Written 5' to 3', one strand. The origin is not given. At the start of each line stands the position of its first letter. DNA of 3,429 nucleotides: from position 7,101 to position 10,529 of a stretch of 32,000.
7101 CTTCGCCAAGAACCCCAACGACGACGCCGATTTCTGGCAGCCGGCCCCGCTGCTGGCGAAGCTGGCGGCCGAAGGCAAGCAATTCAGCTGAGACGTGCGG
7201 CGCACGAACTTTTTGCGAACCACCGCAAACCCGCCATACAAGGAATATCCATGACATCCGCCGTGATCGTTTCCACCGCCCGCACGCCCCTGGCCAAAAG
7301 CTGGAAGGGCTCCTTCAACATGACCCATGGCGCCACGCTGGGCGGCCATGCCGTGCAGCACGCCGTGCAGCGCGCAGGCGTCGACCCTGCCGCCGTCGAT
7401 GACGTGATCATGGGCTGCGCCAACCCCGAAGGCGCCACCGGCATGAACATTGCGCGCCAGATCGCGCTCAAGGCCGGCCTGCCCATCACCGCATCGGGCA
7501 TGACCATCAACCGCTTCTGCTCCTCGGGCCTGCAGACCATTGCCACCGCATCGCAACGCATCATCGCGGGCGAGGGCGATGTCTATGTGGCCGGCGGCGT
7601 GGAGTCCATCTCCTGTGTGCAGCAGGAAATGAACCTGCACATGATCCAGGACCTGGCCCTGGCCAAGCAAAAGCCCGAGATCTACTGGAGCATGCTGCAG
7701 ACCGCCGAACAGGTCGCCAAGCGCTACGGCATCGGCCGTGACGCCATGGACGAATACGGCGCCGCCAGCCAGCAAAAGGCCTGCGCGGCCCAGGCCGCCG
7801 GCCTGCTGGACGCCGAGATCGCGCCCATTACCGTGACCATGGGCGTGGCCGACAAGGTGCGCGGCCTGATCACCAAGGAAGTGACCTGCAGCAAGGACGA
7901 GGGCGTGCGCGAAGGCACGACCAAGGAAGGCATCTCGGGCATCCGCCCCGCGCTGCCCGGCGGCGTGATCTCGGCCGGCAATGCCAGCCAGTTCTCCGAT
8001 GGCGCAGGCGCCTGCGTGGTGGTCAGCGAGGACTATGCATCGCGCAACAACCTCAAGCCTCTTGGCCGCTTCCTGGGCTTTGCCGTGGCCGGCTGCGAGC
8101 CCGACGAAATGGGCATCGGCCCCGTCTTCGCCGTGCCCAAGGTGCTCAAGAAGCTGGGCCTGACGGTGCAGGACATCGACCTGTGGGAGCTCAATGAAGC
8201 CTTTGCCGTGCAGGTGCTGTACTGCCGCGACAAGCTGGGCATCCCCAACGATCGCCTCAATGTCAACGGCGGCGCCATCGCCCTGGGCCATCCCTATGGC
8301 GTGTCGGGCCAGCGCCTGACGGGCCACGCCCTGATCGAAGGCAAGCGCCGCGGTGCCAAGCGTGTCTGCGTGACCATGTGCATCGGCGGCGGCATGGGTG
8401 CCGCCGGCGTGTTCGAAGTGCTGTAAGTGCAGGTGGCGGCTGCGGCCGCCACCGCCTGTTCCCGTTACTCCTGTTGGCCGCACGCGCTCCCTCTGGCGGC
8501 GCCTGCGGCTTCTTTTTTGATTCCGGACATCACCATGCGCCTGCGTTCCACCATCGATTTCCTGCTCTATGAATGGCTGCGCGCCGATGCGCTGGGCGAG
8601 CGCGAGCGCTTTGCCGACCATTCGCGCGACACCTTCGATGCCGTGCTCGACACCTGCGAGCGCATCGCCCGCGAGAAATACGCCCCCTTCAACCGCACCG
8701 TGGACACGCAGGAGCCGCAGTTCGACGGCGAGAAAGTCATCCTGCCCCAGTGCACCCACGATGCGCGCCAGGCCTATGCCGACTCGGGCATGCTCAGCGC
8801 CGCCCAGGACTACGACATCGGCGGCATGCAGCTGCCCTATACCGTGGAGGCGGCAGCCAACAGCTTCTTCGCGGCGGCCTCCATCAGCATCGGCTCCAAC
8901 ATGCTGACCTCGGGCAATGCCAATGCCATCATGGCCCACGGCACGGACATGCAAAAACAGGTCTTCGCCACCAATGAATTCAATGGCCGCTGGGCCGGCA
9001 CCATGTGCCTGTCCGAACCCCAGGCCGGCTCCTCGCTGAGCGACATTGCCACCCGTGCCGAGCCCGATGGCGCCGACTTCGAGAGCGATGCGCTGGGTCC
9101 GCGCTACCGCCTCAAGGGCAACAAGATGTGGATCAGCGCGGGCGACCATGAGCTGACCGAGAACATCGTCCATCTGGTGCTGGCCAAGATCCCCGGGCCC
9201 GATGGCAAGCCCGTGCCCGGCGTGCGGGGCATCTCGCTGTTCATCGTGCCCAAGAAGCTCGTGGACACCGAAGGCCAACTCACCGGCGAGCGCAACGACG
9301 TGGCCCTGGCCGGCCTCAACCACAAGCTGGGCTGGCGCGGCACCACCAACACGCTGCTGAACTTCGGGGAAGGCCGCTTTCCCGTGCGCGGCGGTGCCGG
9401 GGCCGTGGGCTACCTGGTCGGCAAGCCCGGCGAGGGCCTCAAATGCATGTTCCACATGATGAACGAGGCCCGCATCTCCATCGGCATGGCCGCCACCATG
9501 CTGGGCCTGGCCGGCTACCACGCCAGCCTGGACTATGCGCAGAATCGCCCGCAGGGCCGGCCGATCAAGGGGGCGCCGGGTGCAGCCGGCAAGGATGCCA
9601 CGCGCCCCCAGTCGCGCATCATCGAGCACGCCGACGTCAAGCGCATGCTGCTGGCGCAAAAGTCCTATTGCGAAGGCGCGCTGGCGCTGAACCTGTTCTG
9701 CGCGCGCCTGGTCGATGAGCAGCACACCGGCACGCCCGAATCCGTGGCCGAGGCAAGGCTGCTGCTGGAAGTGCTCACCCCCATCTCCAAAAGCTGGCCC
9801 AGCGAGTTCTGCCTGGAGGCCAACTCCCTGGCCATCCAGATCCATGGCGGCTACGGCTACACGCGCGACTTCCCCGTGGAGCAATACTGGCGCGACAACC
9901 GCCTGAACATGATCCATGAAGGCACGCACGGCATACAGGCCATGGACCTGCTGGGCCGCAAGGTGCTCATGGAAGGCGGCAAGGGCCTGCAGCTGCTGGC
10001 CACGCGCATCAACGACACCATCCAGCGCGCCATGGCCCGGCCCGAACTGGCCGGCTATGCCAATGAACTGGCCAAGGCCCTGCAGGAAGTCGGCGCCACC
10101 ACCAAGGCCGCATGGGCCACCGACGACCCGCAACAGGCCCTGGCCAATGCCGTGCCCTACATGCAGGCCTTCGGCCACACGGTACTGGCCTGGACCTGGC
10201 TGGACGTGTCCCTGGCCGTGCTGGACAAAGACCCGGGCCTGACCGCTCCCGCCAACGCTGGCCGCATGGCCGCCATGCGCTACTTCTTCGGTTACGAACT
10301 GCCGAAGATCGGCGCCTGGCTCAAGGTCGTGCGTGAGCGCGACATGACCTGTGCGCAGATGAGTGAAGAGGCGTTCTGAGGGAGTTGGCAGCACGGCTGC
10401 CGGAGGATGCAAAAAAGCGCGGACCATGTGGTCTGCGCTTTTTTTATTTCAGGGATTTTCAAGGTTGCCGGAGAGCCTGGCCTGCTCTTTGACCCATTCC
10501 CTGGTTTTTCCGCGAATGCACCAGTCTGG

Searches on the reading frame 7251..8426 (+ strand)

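Call 79: search_protein_families(library=pfam, max_evalue=0.00001, proteins=[window:7251-8426:+])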
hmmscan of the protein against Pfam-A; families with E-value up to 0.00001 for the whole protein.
window:7251-8426:+ (391 aa): 2 families
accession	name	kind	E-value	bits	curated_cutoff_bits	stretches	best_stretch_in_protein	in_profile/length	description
PF00108.29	Thiolase_N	-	8.8e-60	202.7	26.4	1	5-261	2-260/260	Thiolase, N-terminal domain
PF02803.24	Thiolase_C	-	3e-44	150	27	1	268-389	1-122/123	Thiolase, C-terminal domain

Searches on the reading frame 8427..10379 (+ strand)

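Call 79: search_protein_families(library=pfam, max_evalue=0.00001, proteins=[window:8427-10379:+])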
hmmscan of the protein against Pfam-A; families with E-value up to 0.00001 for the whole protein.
window:8427-10379:+ (650 aa): 4 families
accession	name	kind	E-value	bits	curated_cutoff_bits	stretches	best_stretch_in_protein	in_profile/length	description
PF12806.12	Acyl-CoA_dh_C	-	1.5e-24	86.9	30.3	1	525-645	2-123/124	Acetyl-CoA dehydrogenase C-terminal like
PF00441.29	Acyl-CoA_dh_1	-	9.9e-20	71.6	22.4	1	392-508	41-145/150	Acyl-CoA dehydrogenase, C-terminal domain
PF02770.24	Acyl-CoA_dh_M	-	1.5e-07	31.9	33.3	1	193-278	2-70/97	Acyl-CoA dehydrogenase, middle domain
PF02771.21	Acyl-CoA_dh_N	-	1.7e-06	28.8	22.9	1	71-180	5-105/113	Acyl-CoA dehydrogenase, N-terminal domain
